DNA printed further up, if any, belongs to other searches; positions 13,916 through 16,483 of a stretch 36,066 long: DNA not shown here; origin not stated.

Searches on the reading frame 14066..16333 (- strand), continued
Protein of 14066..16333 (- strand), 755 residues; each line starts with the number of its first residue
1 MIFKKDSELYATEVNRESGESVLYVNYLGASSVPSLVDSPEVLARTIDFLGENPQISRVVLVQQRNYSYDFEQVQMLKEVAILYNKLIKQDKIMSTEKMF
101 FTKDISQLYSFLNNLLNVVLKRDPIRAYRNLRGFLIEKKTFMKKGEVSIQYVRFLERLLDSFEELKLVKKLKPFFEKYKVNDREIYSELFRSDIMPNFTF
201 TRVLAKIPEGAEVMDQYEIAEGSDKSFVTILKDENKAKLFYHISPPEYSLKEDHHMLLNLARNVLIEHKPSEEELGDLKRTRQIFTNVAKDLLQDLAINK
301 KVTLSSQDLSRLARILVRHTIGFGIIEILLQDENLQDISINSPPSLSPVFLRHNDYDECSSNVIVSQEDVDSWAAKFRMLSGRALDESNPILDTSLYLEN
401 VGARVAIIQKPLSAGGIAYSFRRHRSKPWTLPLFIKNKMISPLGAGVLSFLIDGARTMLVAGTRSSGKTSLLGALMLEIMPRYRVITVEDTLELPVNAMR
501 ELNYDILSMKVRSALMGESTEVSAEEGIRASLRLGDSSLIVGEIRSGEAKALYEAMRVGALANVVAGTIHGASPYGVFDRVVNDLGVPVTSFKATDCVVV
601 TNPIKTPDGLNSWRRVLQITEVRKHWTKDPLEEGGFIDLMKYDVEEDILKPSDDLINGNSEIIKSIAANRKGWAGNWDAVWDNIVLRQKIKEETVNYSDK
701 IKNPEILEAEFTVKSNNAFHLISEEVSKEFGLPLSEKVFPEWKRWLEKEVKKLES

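Call 12: find_encoding_contigs(protein=P0119, flank=10000, max_places=2)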
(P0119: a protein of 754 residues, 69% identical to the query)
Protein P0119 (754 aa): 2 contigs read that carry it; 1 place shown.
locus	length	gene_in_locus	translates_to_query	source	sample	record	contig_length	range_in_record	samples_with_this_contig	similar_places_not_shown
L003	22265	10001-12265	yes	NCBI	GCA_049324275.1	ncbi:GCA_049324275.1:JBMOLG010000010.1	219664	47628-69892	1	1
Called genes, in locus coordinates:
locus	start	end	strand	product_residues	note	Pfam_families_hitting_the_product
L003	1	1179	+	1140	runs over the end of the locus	PF04997:RNA_pol_Rpb1_1, PF00623:RNA_pol_Rpb1_2, PF04983:RNA_pol_Rpb1_3, PF05000:RNA_pol_Rpb1_4, PF04998:RNA_pol_Rpb1_5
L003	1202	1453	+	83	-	-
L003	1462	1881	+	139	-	-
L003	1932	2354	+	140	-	PF00164:Ribosom_S12_S23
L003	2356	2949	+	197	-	PF00177:Ribosomal_S7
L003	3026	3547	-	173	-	-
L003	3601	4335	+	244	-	-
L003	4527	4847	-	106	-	-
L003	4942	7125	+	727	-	PF00009:GTP_EFTU, PF22042:EF-G_D2 (weak), PF03144:GTP_EFTU_D2, PF14492:EFG_III, PF03764:EFG_IV, PF00679:EFG_C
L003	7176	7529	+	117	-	-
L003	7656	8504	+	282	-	-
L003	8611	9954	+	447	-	PF02844:GARS_N, PF01071:GARS_A, PF02843:GARS_C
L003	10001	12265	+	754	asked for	PF00437:T2SSE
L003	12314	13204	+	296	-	PF07705:CARDB (faint)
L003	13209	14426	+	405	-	PF02687:FtsX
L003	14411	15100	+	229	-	PF02463:SMC_N (faint), PF00005:ABC_tran, PF13304:AAA_21 (faint)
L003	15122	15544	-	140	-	-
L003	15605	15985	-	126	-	-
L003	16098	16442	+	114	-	-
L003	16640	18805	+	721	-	-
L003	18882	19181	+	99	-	-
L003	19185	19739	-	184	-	PF13875:DUF4202, PF01966:HD (weak)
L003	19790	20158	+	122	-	-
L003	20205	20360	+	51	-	-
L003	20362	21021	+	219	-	-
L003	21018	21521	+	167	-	-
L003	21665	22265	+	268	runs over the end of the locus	-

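Call 16: search_protein_families(library=pfam, proteins=[L001:13799-15964:+, L003:16640-18805:+], max_evalue=10)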
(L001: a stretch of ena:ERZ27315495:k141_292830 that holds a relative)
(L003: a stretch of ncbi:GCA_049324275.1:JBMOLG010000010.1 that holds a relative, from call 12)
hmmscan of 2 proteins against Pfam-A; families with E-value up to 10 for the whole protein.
L001:13799-15964:+ (721 aa): 2 families
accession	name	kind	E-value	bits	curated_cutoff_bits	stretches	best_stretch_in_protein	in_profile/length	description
PF03885.18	DUF327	-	0.13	12.7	25.8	1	543-595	79-131/143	Protein of unknown function (DUF327)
PF00335.26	Tetraspanin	-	3.7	7.6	32.1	1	89-221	50-126/225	Tetraspanin family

L003:16640-18805:+ (721 aa): 4 families
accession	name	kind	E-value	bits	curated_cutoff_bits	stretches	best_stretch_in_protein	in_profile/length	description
PF20237.3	DUF6594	-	0.027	14.8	30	1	71-136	162-218/238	Family of unknown function (DUF6594)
PF11934.14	DUF3452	-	0.047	13.8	26.3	1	16-73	27-85/135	Domain of unknown function (DUF3452)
PF03885.18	DUF327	-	0.16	12.3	25.8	1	540-593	75-131/143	Protein of unknown function (DUF327)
PF12420.13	DUF3671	-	1.3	8.8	34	2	345-448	150-210/223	Fam-L, Fam-M like protein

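Call 18: find_related_loci(query=window:14066-16333:-, collection=genome_contigs, flank=10000)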
Query window:14066-16333:- (755 aa) in genome_contigs; peptide patterns used: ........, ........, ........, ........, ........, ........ (x = any residue, [..] = any of these).
318 stretches matched a pattern; 153 encode a relative of the query (tblastn E <= 1e-3); the best 80 are kept; 80 distinct loci.
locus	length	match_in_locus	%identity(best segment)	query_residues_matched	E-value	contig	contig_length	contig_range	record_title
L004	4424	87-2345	80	1-753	0e+0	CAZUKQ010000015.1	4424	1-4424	MAG TPA_asm: Candidatus Woesearchaeota archaeon isolate SRP272421_co2_99 genome assembly, contig: NODE_84087_length_4424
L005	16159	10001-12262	73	1-753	0e+0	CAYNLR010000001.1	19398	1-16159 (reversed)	MAG TPA_asm: Candidatus Woesearchaeota archaeon isolate binchicken_co256_176 genome assembly, contig: NODE_5840_length_1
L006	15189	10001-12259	71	1-753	0e+0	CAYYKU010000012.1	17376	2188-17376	MAG TPA_asm: Candidatus Woesearchaeota archaeon isolate SRP178699_co1_25 genome assembly, contig: NODE_4097_length_17376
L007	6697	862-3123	71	1-753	0e+0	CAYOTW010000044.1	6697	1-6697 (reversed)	MAG TPA_asm: Candidatus Woesearchaeota archaeon isolate SRP332253_co1_15 genome assembly, contig: NODE_18586_length_6697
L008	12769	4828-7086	71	1-753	0e+0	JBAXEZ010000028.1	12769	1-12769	MAG: archaeon isolate ELA258 MAG258_28, whole genome shotgun sequence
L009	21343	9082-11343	71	1-753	0e+0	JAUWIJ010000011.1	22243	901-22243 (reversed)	MAG: archaeon isolate CSMAG_2291 CSMAG_2291_k127_2825449_length_22243_cov_51.0000, whole genome shotgun sequence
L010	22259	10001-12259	71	1-753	0e+0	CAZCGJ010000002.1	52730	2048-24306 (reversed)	MAG TPA_asm: Candidatus Woesearchaeota archaeon isolate SRP272421_co2_592 genome assembly, contig: NODE_1024_length_5273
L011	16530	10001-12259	71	1-753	0e+0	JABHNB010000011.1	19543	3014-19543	MAG: archaeon isolate SI037S2_bin81 k141_179699, whole genome shotgun sequence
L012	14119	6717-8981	70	1-753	0e+0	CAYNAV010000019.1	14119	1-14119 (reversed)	MAG TPA_asm: Candidatus Woesearchaeota archaeon isolate SRP178699_co1_438 genome assembly, contig: NODE_5655_length_1411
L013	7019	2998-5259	71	1-753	0e+0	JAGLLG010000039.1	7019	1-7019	MAG: Candidatus Pacearchaeota archaeon isolate RS_5_10 ROV157_5.bin.10.fa_39, whole genome shotgun sequence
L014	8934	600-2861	72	1-753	0e+0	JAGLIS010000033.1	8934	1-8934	MAG: Candidatus Pacearchaeota archaeon isolate RS_3_14 ROV157_3.bin.14.fa_33, whole genome shotgun sequence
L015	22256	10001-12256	69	1-752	0e+0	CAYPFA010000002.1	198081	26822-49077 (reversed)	MAG TPA_asm: Candidatus Woesearchaeota archaeon isolate SRP272421_co1_238 genome assembly, contig: NODE_33_length_198081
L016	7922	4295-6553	70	1-753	0e+0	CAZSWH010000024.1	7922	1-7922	MAG TPA_asm: Candidatus Woesearchaeota archaeon isolate binchicken_co196_462 genome assembly, contig: NODE_12141_length_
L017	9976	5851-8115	70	1-753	0e+0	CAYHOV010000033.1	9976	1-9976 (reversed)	MAG TPA_asm: Candidatus Woesearchaeota archaeon isolate ERP119705_co14_559 genome assembly, contig: NODE_9624_length_997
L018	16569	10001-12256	70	1-753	0e+0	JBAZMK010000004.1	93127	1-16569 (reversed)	MAG: Candidatus Pacearchaeota archaeon isolate SO_2017_LW4_40 scaffold_738_c1_LW137-91_2017, whole genome shotgun sequen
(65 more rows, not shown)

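Call 24: find_encoding_contigs(protein=P0001, flank=10000, max_places=6)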
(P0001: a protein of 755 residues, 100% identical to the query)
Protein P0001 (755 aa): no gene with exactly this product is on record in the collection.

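Call 25: find_encoding_contigs(protein=P0002, flank=10000, max_places=3)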
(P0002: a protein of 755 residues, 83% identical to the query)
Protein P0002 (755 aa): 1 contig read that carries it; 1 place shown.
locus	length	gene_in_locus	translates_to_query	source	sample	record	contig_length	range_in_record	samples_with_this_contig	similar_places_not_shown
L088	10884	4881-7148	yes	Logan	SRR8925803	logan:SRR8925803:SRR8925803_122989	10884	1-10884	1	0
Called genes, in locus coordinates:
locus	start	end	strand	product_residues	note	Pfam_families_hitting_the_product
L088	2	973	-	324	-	?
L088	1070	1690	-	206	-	-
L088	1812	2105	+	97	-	-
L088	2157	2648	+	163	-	-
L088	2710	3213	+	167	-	-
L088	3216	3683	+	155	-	-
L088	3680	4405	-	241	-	-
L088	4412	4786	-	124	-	-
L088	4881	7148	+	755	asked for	PF00437:T2SSE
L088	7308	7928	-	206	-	PF00929:RNase_T (weak)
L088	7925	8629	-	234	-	PF23459:S1_RRP5 (weak), PF07541:EIF_2_alpha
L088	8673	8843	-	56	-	PF01667:Ribosomal_S27e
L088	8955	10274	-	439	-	PF01368:DHH, PF27767:Arc_Cdc45, PF21763:DHH_CID (weak), PF02272:DHHA1 (weak)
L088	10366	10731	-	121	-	PF08069:Ribosomal_S13_N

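Call 27: find_homologous_proteins(query=L001:13799-15961:+, max_evalue=0.001)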
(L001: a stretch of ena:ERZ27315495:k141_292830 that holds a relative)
Query L001:13799-15961:+ (721 aa): 3463 proteins with E <= 0.001 among 8000 candidates; the best 120 are listed.
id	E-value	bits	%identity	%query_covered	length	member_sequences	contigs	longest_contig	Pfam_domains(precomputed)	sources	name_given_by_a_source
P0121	0.0e+0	1577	100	100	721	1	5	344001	-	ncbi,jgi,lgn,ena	-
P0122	0.0e+0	1310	79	100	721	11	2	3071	-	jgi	-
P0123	0.0e+0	1299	78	100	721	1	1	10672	-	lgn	-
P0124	0.0e+0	1299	78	100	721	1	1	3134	-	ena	-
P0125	0.0e+0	1298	80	100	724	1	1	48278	-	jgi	jgi:hypothetical protein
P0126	0.0e+0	1293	79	100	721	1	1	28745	-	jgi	-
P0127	0.0e+0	1293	79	100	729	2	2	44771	-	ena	-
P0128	0.0e+0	1292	79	100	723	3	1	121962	-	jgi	-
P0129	0.0e+0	1291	79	100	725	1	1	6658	-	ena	-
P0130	0.0e+0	1288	79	100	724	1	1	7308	-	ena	-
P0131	0.0e+0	1288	79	100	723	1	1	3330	-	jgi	-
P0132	0.0e+0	1288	79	100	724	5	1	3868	-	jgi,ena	-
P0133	0.0e+0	1287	79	100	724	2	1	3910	-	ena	-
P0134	0.0e+0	1285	79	100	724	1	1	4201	-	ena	-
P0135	0.0e+0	1282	78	100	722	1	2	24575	-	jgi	-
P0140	0.0e+0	1266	77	100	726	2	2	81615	-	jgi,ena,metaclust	metaclust:\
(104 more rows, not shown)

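Call 31: search_solved_structures(query=A2, max_evalue=10, show_alignments=2)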
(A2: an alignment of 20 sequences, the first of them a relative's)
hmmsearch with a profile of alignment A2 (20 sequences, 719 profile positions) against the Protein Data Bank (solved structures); distinct sequences matched with E-value up to 10: 1.
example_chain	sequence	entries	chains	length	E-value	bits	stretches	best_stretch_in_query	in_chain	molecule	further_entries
6zpm_A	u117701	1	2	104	5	8.6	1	9-81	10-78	Trypanosoma cruzi KKT4 117-218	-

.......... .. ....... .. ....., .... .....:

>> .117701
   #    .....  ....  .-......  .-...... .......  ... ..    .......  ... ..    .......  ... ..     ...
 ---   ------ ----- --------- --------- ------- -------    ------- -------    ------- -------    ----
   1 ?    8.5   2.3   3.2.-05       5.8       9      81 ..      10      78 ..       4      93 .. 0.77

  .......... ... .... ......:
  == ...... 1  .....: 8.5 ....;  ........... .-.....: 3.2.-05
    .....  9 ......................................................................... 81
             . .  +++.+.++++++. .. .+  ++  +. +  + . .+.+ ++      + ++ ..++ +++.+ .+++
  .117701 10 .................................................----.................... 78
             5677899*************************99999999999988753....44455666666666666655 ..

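Call 32: search_protein_families(library=ncbifam, proteins=[window:14066-16333:-, L001:13799-15961:+], max_evalue=0.1)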
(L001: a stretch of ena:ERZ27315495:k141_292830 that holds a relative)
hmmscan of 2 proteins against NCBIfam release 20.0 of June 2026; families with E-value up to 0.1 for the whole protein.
window:14066-16333:- (755 aa): 13 families
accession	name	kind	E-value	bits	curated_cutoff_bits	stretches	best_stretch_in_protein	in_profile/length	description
NF058587.1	archaellum_moto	equivalog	5.5e-38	131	550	1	220-696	34-501/527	archaellum flagellar ATPase motor FlaI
TIGR03819.1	heli_sec_ATPase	hypoth_equivalog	3.7e-36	125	373.15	1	297-581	26-297/340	TadA family conjugal transfer-associated ATPase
NF053672.1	bindosome_BasE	exception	6.1e-20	71.4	1000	1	288-695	104-494/512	bindosome assembly system ATPase subunit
TIGR02788.1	VirB11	equivalog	7.7e-19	67.9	249.95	2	452-583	141-264/308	P-type DNA transfer ATPase VirB11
TIGR02782.1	TrbB_P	equivalog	3.2e-18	66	304.55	1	328-581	16-252/303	P-type conjugative transfer ATPase TrbB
NF010425.0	PRK13851.1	equivalog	6.5e-13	48.3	461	1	451-581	158-280/344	type IV secretion system protein VirB11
NF041000.1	ATPase_ComGA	equivalog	2.6e-11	43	300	1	458-595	131-255/267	competence type IV pilus ATPase ComGA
NF010469.0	PRK13894.1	subfamily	2.8e-11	43.3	508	1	381-580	78-263/320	conjugal transfer ATPase TrbB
NF010475.0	PRK13900.1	equivalog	2.7e-10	39.9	389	1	452-575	157-273/333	type IV secretion system ATPase VirB11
NF010407.0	PRK13833.1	subfamily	1.9e-09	37.4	499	1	386-576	78-254/323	conjugal transfer protein TrbB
TIGR02533.1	type_II_gspE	equivalog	0.00047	19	630.25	1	458-587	246-361/486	type II secretion system ATPase GspE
NF007755.0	PRK10436.1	equivalog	0.0023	16.6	617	1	458-588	222-338/465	type II secretion system protein GspE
NF053534.1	T4PilAsmATPsTfpB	equivalog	0.0024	16.3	850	1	458-595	339-462/584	type IV pilus assembly ATPase TfpB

L001:13799-15961:+ (721 aa): 0 families

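Call 39: find_encoding_contigs(protein=P0008, flank=10000, max_places=2)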
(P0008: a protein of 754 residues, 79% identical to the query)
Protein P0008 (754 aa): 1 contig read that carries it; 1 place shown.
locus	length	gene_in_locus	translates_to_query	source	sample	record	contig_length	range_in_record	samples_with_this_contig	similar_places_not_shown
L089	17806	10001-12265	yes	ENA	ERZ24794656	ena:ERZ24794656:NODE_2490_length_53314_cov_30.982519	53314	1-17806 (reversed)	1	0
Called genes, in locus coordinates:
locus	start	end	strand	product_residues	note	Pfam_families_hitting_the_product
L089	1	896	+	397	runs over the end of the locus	PF00675:Peptidase_M16, PF05193:Peptidase_M16_C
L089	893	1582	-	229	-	PF02732:ERCC4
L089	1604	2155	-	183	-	PF13189:Cytidylate_kin2, PF13207:AAA_17, PF13238:AAA_18, PF02224:Cytidylate_kin (weak)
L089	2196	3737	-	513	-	PF00270:DEAD, PF02562:PhoH (faint), PF04851:ResIII, PF18766:SWI2_SNF2 (weak), PF22590:Cas3-like_C_2 (faint), PF21210:RNA_helicase_helical, PF00271:Helicase_C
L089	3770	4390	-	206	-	-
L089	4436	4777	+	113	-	-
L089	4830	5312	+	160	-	-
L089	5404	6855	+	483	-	PF00801:PKD, PF18911:PKD_4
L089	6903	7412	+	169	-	-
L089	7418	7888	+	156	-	-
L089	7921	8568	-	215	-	-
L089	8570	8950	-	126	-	-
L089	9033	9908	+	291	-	-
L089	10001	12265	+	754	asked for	PF00437:T2SSE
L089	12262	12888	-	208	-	PF11969:DcpS_C (weak), PF01230:HIT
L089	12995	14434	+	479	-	-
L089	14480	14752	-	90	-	PF00736:EF1_GNE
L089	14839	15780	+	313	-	PF01336:tRNA_anti-codon (faint)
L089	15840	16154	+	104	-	-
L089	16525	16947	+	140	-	PF03167:UDG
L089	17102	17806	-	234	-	PF23459:S1_RRP5, PF07541:EIF_2_alpha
